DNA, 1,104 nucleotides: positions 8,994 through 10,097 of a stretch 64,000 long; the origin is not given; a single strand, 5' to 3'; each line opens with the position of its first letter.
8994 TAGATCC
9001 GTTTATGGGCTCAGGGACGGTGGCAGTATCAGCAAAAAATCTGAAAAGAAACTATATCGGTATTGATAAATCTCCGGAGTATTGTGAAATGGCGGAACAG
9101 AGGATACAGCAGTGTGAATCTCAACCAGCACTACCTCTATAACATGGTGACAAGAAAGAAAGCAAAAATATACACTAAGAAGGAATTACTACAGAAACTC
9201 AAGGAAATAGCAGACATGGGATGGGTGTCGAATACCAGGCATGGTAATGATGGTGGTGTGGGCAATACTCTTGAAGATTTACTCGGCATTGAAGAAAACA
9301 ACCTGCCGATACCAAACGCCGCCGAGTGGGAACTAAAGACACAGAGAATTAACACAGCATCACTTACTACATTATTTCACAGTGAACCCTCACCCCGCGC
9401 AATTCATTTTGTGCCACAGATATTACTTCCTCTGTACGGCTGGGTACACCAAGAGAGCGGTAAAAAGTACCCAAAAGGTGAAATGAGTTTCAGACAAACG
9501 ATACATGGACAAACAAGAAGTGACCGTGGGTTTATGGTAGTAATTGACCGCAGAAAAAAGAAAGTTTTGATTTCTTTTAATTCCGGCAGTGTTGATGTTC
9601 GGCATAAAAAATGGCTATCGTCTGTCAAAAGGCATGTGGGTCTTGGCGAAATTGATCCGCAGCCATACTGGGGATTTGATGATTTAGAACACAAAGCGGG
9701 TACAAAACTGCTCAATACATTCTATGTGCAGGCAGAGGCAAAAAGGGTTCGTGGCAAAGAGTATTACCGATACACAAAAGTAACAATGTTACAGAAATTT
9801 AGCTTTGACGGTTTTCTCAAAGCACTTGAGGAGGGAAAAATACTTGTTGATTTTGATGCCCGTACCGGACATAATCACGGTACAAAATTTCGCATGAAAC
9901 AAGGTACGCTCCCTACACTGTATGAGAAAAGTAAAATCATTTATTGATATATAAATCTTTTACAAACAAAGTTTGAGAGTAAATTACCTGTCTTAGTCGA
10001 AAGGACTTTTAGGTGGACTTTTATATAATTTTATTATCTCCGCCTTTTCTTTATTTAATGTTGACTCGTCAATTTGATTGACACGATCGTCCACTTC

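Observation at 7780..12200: AT-rich island 1: overlapping beta-class MTase/endonuclease pair plus a split KAP P-loop NTPase, bounded by tRNA-Phe/Arg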

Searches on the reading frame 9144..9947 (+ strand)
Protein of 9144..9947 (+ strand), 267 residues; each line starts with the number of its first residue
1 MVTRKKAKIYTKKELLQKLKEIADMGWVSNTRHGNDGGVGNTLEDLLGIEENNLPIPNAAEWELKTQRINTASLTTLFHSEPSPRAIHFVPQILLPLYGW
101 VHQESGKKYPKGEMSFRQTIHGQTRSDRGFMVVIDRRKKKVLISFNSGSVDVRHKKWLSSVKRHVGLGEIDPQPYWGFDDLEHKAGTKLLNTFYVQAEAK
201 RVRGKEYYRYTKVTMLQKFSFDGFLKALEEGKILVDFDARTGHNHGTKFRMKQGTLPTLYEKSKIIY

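Call 9: search_protein_families(library=pfam, proteins=[window:9144-9947:+], max_evalue=0.01)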
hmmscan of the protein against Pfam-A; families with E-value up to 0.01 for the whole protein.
window:9144-9947:+ (267 aa): 2 families
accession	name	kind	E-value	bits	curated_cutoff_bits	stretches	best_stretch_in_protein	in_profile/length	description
PF15515.12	MvaI_BcnI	-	2e-66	224.7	25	1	16-260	1-227/227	MvaI/BcnI restriction endonuclease family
PF09562.16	RE_LlaMI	-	0.0042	17.1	25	0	36-242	17-238/266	LlaMI restriction endonuclease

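Call 10: search_protein_families(library=ncbifam, proteins=[window:9144-9947:+], max_evalue=0.01)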
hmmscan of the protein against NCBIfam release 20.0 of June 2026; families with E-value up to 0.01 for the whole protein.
window:9144-9947:+ (267 aa): 0 families

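Call 11: search_protein_families(library=padloc, proteins=[window:9144-9947:+], max_evalue=0.01)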
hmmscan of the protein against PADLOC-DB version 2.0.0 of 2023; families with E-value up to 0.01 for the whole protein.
window:9144-9947:+ (267 aa): 5 families
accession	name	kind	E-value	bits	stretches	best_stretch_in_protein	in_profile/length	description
PDLC03524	REase_II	-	4.6e-84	280.2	1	8-263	2-254/260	Type II restriction enzyme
PDLC03305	MTase_II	-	2.6e-83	279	1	7-263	254-507/513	Type II methyltransferase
PDLC03521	REase_II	-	3.7e-20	70.6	1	17-252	10-221/246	Type II restriction enzyme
PDLC03584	REase_II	-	1.2e-11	42.3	2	13-71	172-229/405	Type II restriction enzyme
PDLC03424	REase_II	-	2.8e-10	38.4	1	8-105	2-100/238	Type II restriction enzyme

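Call 12: search_solved_structures(query=window:9144-9947:+, max_evalue=0.01, show_alignments=2)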
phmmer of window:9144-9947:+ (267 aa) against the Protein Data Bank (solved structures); distinct sequences matched with E-value up to 0.01: 2.
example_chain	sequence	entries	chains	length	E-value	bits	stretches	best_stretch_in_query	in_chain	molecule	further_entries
2oa9_A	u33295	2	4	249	6.4e-19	71.6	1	16-252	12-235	R.MvaI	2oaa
2odh_A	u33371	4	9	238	4.4e-09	39.3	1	8-103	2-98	R.BcnI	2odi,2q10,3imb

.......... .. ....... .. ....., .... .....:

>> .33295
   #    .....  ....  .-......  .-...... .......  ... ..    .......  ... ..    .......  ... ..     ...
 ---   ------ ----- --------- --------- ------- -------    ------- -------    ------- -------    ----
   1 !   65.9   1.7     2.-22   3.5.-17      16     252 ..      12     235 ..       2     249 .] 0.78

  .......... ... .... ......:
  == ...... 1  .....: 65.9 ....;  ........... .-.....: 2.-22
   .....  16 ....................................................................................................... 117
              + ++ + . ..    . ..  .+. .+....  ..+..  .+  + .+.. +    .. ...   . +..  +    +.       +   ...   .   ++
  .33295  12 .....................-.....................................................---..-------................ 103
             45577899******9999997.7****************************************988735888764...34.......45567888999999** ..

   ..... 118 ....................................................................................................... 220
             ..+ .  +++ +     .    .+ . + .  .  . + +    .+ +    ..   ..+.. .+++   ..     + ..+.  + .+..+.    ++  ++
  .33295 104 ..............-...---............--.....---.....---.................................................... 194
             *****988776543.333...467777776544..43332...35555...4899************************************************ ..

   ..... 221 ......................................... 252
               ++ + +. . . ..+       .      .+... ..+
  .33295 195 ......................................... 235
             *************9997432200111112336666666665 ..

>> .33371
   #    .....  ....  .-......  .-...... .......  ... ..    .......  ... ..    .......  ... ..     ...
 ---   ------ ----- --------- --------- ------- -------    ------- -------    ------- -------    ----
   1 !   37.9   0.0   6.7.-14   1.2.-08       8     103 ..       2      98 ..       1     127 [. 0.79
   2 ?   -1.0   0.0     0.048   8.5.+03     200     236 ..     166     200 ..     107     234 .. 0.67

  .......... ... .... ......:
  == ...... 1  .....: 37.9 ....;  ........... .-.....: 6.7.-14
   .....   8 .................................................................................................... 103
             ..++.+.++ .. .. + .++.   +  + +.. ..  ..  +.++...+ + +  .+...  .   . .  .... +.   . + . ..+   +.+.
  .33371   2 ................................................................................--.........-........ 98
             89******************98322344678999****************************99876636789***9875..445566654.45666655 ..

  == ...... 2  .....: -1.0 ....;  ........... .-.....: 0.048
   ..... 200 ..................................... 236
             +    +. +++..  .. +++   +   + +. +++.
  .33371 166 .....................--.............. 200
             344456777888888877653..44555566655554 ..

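Call 16: find_encoding_contigs(protein=window:9144-9947:+, flank=10000, max_places=10)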
Protein window:9144-9947:+ (267 aa): no gene with exactly this product is on record in the collection.

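Call 22: find_homologous_proteins(query=window:9144-9947:+, max_evalue=0.00001)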
Query window:9144-9947:+ (267 aa): 7221 proteins with E <= 0.00001 among 7662 candidates; the best 120 are listed.
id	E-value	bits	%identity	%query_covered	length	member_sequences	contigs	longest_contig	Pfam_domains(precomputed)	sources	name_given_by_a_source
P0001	1.1e-178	610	100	100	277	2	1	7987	PF15515.13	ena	-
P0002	3.8e-162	556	90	100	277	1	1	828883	PF15515.13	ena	-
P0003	3.9e-159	546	88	95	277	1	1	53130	PF15515.13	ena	-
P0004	4.2e-148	510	81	99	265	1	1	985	PF15515.13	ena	-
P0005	1.1e-147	509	81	99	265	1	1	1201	PF15515.13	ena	-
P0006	3.2e-144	497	80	97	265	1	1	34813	PF15515.13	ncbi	-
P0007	5.9e-144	496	80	98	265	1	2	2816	PF15515.13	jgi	-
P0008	3.2e-143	494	80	98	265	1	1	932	PF15515.13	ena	-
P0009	4.5e-143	493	80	98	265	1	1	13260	PF15515.13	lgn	-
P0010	5.7e-143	493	79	98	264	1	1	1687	PF15515.13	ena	-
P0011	2.0e-142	491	79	98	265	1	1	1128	PF15515.13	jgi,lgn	-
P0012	2.1e-142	491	79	98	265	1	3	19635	PF15515.13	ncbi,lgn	-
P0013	2.4e-142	491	79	98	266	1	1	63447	PF15515.13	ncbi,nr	ncbi:MAG: MvaI/BcnI family restriction endonuclease [bacterium]|nr:MvaI/BcnI family restriction endo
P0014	3.9e-142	490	79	98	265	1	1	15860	PF15515.13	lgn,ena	-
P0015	4.8e-142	490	79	98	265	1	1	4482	PF15515.13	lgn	-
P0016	5.2e-142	490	79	99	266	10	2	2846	PF15515.13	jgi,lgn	jgi:hypothetical protein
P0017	6.6e-142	490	79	98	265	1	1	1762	PF15515.13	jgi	-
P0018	6.7e-142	490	79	98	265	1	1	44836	PF15515.13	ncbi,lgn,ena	-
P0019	1.2e-141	489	78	98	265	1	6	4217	PF15515.13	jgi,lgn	-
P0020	1.4e-141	489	77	98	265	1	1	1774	PF15515.13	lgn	-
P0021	1.4e-141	488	77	98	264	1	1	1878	PF15515.13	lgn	-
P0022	1.8e-141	488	79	98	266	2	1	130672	PF15515.13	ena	-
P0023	2.1e-141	488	78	98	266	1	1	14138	PF15515.13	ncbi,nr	ncbi:MAG: hypothetical protein UZ19_OD1000849 [Parcubacteria bacterium OLB19]|nr:MAG: hypothetical p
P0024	3.2e-141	487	79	98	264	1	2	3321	PF15515.13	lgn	-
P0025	4.5e-141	487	79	98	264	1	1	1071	PF15515.13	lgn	-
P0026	5.0e-141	487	77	100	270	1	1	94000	PF15515.13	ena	-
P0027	8.5e-141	486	79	98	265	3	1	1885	PF15515.13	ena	-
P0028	1.2e-140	485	78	99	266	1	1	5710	PF15515.13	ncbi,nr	ncbi:MvaI/BcnI restriction endonuclease family protein [Candidatus Peregrinibacteria bacterium]|nr:M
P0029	1.3e-140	485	79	98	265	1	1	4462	PF15515.13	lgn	-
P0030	1.5e-140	485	79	98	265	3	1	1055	PF15515.13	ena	-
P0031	1.6e-140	485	78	98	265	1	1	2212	PF15515.13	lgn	-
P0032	1.6e-140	485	79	98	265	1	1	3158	PF15515.13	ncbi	-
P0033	2.8e-140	484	79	98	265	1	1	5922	PF15515.13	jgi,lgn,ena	-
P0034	3.2e-140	484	78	97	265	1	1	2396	PF15515.13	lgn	-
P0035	3.4e-140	484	78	99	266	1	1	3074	PF15515.13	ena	-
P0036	3.4e-140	484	78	99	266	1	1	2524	PF15515.13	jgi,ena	jgi:hypothetical protein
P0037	3.5e-140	484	78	98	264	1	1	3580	PF15515.13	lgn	-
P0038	4.0e-140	484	76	99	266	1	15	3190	PF15515.13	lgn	-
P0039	4.5e-140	484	79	99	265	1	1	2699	PF15515.13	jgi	-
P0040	4.5e-140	484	77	98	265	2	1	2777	PF15515.13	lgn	-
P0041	5.0e-140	483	79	98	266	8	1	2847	PF15515.13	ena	-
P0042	5.6e-140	483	79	98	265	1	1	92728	PF15515.13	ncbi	-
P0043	6.3e-140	483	79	97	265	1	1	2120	PF15515.13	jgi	jgi:hypothetical protein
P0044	7.0e-140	483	78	98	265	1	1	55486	PF15515.13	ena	-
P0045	7.6e-140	483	77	98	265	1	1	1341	PF15515.13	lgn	-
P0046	8.0e-140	483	79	97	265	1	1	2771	PF15515.13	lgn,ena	-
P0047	8.2e-140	483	76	99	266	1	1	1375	PF15515.13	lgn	-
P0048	1.0e-139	482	78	98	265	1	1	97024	PF15515.13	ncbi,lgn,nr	ncbi:MAG: MvaI/BcnI family restriction endonuclease [Candidatus Daviesbacteria bacterium]|nr:MvaI/Bc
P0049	1.1e-139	482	78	100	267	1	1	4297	PF15515.13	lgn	-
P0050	1.3e-139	482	77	98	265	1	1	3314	PF15515.13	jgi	jgi:hypothetical protein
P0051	3.6e-139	481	78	97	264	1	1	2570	PF15515.13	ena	-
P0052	3.6e-139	481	79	97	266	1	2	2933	PF15515.13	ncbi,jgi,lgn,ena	-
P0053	4.2e-139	480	80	97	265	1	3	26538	PF15515.13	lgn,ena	-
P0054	4.3e-139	480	76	98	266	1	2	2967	PF15515.13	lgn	-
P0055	4.5e-139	480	79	97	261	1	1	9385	PF15515.13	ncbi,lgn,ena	-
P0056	4.6e-139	480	78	99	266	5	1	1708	PF15515.13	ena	-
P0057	5.6e-139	480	77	97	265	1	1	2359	PF15515.13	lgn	-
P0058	6.8e-139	480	78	98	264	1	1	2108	PF15515.13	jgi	jgi:hypothetical protein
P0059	7.7e-139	480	78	99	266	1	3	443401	PF15515.13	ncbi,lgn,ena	ncbi:MAG: MvaI/BcnI family restriction endonuclease [Patescibacteria group bacterium]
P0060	7.8e-139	480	80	98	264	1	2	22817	PF15515.13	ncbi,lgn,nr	ncbi:MAG: MvaI/BcnI family restriction endonuclease [Candidatus Sungbacteria bacterium]|nr:MvaI/BcnI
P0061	9.5e-139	479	79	97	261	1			PF15515.13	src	-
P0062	1.0e-138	479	77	98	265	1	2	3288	PF15515.13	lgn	-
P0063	1.1e-138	479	78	99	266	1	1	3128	PF15515.13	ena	-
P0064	1.1e-138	479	77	98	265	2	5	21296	PF15515.13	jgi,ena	-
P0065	1.2e-138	479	78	99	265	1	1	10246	PF15515.13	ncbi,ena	-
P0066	1.3e-138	479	77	98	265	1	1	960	PF15515.13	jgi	-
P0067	1.3e-138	479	77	98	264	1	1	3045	PF15515.13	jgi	-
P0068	1.3e-138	479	79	97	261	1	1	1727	PF15515.13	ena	-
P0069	1.4e-138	479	77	98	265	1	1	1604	PF15515.13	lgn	-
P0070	1.4e-138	479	80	96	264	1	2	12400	PF15515.13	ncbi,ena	ncbi:MAG: MvaI/BcnI family restriction endonuclease [Patescibacteria group bacterium]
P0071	1.4e-138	479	77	99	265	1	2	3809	PF15515.13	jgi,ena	-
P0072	1.5e-138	479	78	99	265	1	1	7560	PF15515.13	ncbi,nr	ncbi:MAG: MvaI/BcnI family restriction endonuclease [bacterium]|nr:MvaI/BcnI family restriction endo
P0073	1.6e-138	478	79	97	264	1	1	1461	PF15515.13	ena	-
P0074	1.7e-138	478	78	98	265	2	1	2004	PF15515.13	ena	-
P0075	1.7e-138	478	78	99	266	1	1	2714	PF15515.13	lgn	-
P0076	1.8e-138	478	76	99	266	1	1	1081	PF15515.13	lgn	-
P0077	1.8e-138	478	79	99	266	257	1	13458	PF15515.13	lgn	-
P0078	1.9e-138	478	76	99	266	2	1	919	PF15515.13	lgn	-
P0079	1.9e-138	478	77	99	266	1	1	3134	PF15515.13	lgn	-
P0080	2.0e-138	478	77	97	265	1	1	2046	PF15515.13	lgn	-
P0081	2.1e-138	478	78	98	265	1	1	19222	PF15515.13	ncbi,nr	ncbi:MAG: MvaI/BcnI restriction endonuclease family protein [Candidatus Sungbacteria bacterium]|nr:M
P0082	2.2e-138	478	77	98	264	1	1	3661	PF15515.13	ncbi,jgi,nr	ncbi:MAG: hypothetical protein ACD_37C00225G0005 [uncultured bacterium]|nr:MAG: hypothetical protein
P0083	2.2e-138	478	78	98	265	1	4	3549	PF15515.13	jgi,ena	-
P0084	2.4e-138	478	77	98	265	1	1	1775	PF15515.13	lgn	-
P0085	2.5e-138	478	78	98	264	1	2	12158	PF15515.13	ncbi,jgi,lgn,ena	-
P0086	2.5e-138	478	77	97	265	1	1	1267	PF15515.13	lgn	-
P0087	2.6e-138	478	77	99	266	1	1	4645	PF15515.13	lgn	-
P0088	2.6e-138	478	77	98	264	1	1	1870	PF15515.13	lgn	-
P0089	2.7e-138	478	77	98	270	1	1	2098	PF15515.13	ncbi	-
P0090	2.8e-138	478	79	98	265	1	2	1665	PF15515.13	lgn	-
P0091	2.8e-138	478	79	98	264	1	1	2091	PF15515.13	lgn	-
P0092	2.8e-138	478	77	99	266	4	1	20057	PF15515.13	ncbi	-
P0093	2.9e-138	478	79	97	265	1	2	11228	PF15515.13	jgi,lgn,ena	jgi:hypothetical protein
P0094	3.2e-138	478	78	99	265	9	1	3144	PF15515.13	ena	-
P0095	3.3e-138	477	77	99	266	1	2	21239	PF15515.13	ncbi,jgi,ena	-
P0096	3.4e-138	477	78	98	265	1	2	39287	PF15515.13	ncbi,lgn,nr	ncbi:MAG: MvaI/BcnI family restriction endonuclease [Candidatus Staskawiczbacteria bacterium]|nr:Mva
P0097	3.5e-138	477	77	98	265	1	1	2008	PF15515.13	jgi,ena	jgi:hypothetical protein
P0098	3.6e-138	477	77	98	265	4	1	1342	PF15515.13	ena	-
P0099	3.8e-138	477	77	99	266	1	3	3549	PF15515.13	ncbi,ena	-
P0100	4.2e-138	477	77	99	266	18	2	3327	PF15515.13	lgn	-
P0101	4.4e-138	477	75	99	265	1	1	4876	PF15515.13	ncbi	-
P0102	4.5e-138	477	77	98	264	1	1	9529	PF15515.13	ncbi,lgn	-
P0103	5.0e-138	477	77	99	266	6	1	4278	PF15515.13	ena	-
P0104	5.0e-138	477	78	96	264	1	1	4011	PF15515.13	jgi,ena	jgi:hypothetical protein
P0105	5.0e-138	477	76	98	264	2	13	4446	PF15515.13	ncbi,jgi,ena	-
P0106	5.9e-138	477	78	98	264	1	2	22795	PF15515.13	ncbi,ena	-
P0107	5.9e-138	477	79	97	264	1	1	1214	PF15515.13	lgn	-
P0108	6.1e-138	477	77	98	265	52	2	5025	PF15515.13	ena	-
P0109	6.7e-138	476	77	99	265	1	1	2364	PF15515.13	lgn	-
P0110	6.9e-138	476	78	97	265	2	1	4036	PF15515.13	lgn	-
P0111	7.1e-138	476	78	98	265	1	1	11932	PF15515.13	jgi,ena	-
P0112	8.5e-138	476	77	98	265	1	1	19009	PF15515.13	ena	-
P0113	8.8e-138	476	77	98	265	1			PF15515.13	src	-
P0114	9.3e-138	476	76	98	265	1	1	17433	PF15515.13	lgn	-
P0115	9.9e-138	476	76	97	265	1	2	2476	PF15515.13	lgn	-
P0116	1.0e-137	476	77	98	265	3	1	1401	PF15515.13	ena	-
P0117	1.1e-137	476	77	98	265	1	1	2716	PF15515.13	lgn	-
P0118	1.1e-137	476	76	98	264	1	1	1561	PF15515.13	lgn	-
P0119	1.1e-137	476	77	98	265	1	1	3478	PF15515.13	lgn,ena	-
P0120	1.2e-137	476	76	99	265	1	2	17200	PF15515.13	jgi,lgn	jgi:hypothetical protein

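Call 23: find_encoding_contigs(protein=P0001, flank=10000, max_places=6)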
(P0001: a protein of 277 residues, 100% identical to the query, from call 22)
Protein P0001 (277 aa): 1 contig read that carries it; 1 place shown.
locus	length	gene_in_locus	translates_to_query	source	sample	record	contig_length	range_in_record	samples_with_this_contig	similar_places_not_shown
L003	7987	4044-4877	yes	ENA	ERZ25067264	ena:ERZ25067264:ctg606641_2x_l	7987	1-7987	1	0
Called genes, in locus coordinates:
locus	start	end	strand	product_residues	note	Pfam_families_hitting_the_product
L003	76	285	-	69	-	PF00932:LTD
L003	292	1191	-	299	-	-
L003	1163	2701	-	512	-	PF00932:LTD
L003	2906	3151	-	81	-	-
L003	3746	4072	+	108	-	PF01555:N6_N4_Mtase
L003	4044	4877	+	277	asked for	PF15515:MvaI_BcnI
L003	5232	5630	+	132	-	PF07693:KAP_NTPase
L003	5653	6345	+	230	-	PF07693:KAP_NTPase (weak)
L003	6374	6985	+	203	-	-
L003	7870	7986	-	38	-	?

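Call 24: find_encoding_contigs(protein=P0002, flank=10000, max_places=6)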
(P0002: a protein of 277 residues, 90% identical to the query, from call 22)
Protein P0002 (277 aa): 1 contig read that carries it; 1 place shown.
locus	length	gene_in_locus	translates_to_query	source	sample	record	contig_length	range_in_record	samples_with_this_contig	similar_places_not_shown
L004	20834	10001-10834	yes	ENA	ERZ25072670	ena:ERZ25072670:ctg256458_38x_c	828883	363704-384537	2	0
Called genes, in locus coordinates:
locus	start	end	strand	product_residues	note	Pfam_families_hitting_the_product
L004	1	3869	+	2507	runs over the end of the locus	-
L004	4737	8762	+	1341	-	PF00041:fn3 (weak), PF22433:MtxA_IG-like (faint), PF25059:FN3_DSCAM-DSCAML_C (faint), PF01394:Clathrin_propel (faint), PF09582:AnfO_nitrog (faint), PF14312:FG-GAP_2 (weak)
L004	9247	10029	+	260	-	PF02086:MethyltransfD12 (faint), PF01555:N6_N4_Mtase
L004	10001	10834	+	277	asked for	PF15515:MvaI_BcnI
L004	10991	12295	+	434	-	PF00932:LTD (weak)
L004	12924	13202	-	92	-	-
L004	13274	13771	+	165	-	PF01029:NusB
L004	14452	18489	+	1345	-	PF02494:HYR (faint), PF18981:InlK_D3 (faint), PF09136:Glucodextran_B (faint), PF13750:Big_3_3 (faint), PF15418:DUF4625 (faint), PF19077:Big_13 (faint), PF16403:Bact_surface_Ig-like, PF01471:PG_binding_1 (weak), +3 more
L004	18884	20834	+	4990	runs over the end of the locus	PF00041:fn3, PF14312:FG-GAP_2, PF16403:Bact_surface_Ig-like, PF00041:fn3, PF00041:fn3, PF14312:FG-GAP_2, PF00041:fn3, PF16403:Bact_surface_Ig-like, +12 more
